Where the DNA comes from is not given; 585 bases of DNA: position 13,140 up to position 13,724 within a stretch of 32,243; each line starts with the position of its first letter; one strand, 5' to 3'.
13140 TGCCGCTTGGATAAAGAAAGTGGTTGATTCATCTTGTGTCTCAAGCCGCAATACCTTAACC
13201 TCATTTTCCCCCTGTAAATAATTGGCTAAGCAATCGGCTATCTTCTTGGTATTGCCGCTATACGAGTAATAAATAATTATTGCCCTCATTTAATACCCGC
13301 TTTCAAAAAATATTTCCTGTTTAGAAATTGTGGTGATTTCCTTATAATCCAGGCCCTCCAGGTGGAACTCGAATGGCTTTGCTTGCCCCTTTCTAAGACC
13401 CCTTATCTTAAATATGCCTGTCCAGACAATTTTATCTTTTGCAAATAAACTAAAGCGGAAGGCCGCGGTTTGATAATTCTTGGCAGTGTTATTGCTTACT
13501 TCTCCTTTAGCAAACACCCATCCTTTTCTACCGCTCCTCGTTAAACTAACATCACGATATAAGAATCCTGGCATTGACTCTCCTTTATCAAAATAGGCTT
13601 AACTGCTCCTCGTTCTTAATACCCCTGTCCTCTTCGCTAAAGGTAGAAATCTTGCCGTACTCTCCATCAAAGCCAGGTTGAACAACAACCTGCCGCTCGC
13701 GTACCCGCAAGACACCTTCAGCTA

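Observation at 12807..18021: PyrR-led pyrimidine operon continues without a break into a nuclease module (Mut7-C, EndoQ, 94-aa orphan, flavodoxin)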

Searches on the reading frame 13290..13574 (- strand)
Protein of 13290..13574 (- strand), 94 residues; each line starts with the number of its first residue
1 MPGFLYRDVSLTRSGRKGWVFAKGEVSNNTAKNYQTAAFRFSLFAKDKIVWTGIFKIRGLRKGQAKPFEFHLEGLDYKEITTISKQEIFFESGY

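Call 5: search_protein_families(library=pfam, proteins=[window:13290-13574:-], max_evalue=0.01)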
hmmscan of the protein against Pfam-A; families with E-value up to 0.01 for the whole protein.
window:13290-13574:- (94 aa): 0 families

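Call 10: search_protein_families(library=ncbifam, proteins=[window:13290-13574:-], max_evalue=0.01)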
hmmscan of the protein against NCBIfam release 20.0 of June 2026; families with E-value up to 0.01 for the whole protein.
window:13290-13574:- (94 aa): 1 family
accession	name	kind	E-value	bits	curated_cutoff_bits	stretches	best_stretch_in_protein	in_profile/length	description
NF038353.1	FxLYD_dom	domain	0.00017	21.4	23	1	22-71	6-56/71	FxLYD domain-containing protein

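Call 61: find_homologous_proteins(query=window:13290-13574:-, max_evalue=0.001)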
Query window:13290-13574:- (94 aa): 2 proteins with E <= 0.001 among 2 candidates.
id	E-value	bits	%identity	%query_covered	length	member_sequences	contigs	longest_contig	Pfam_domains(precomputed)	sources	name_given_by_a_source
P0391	1.0e-56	207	100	100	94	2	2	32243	-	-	-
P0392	2.1e-47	177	84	100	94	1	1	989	-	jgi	jgi:hypothetical protein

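Call 74: search_protein_families(library=padloc, proteins=[window:13290-13574:-], max_evalue=0.01)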
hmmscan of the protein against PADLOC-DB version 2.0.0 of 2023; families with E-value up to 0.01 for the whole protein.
window:13290-13574:- (94 aa): 0 families

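Call 80: predict_structure(alignment_id=A8)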
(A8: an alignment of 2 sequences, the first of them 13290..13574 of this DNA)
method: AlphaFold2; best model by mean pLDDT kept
length: 94 residues; sequences in the alignment: 2
mean_pLDDT: 85.1   pTM: 0.70
mean pLDDT of the five models: 85.1, 82.8, 81.4, 71.3, 45.3
residues with pLDDT >= 90: 24; 70-90: 64; 50-70: 5; < 50: 1
segments of 3 or more residues with pLDDT < 50: none
pLDDT, mean of each block of 10 residues (from residue 1): 81 74 90 89 89 90 90 80 86 75
secondary structure, 60 per line:
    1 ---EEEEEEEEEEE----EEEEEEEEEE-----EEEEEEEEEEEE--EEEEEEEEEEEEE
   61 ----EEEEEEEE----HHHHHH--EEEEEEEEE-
elements in order: E4-14 E19-28 E34-45 E48-60 E65-72 H77-82 E85-93

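Call 82: fold_search(model_id=the predicted structure, library=pdb)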
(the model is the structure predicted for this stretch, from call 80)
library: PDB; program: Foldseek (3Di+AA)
matches with E <= 10: 1752; with E <= 0.001: 0
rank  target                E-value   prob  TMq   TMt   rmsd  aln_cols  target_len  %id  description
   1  3o0l_B                2.1e-03  1.00  0.57  0.51   3.9        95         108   13  Crystal structure of a Pfam DUF1425 family member (Shew_1734) from Shewanella sp. pv-4 at 1.81 a resolution (released 2010-08-04)
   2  5tf0_A                2.1e-03  1.00  0.52  0.09   7.3       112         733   19  Crystal Structure of Glycosil Hydrolase Family 3 N-Terminal Domain Protein from Bacteroides intestinalis (released 2016-10-05)
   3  2x41                  3.3e-03  1.00  0.56  0.09   7.2       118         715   13  Structure of beta-glucosidase 3B from Thermotoga neapolitana in complex with glucose (released 2010-02-09)
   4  2x40                  3.4e-03  1.00  0.56  0.09   8.5       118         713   14  Structure of beta-glucosidase 3B from Thermotoga neapolitana in complex with glycerol (released 2010-02-09)
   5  2x42                  3.6e-03  1.00  0.56  0.09   7.2       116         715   13  Structure of beta-glucosidase 3B from Thermotoga neapolitana in complex with alpha-D-glucose (released 2010-02-09)
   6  5xxo_B                4.3e-03  1.00  0.53  0.09   6.8       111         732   17  Crystal structure of mutant (D286N) GH3 beta-glucosidase from Bacteroides thetaiotaomicron in complex with sophorotrio (released 2017-12-13)
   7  5t4x                  4.5e-03  1.00  0.53  0.36   3.9        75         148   11  CRYSTAL STRUCTURE OF PDE6D IN APO-STATE (released 2018-01-10)
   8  4jvb                  4.7e-03  1.00  0.53  0.37   3.4        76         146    9  Crystal structure of PDE6D in complex with the inhibitor rac-2 (released 2013-05-22)
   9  5xxl_B                4.7e-03  1.00  0.51  0.09   7.2       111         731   17  Crystal structure of GH3 beta-glucosidase from Bacteroides thetaiotaomicron (released 2017-12-13)
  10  3o0l_A                5.0e-03  1.00  0.55  0.49   3.8        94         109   13  Crystal structure of a Pfam DUF1425 family member (Shew_1734) from Shewanella sp. pv-4 at 1.81 a resolution (released 2010-08-04)
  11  5xxm_B                5.3e-03  1.00  0.55  0.09   6.9       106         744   20  Crystal structure of GH3 beta-glucosidase from Bacteroides thetaiotaomicron in complex with gluconolactone (released 2017-12-13)
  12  5x73                  5.5e-03  1.00  0.54  0.37   3.5        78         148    9  The crystal Structure PDE delta in complex with R-p9 (released 2017-10-04)
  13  5x74                  5.8e-03  1.00  0.52  0.36   3.6        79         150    8  The crystal Structure PDE delta in complex with compound (R, R)-1g (released 2017-10-04)
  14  5xxn_B                5.8e-03  1.00  0.53  0.09   7.3       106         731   20  Crystal Structure of mutant (D286N) beta-glucosidase from Bacteroides thetaiotaomicron in complex with sophorose (released 2017-12-13)
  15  6r5p_A                6.5e-03  1.00  0.52  0.08   3.6        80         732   18  The crystal structure of Glycoside Hydrolase BglX inactive mutant D286N from P. aeruginosa in complex with glucose (released 2020-04-15)
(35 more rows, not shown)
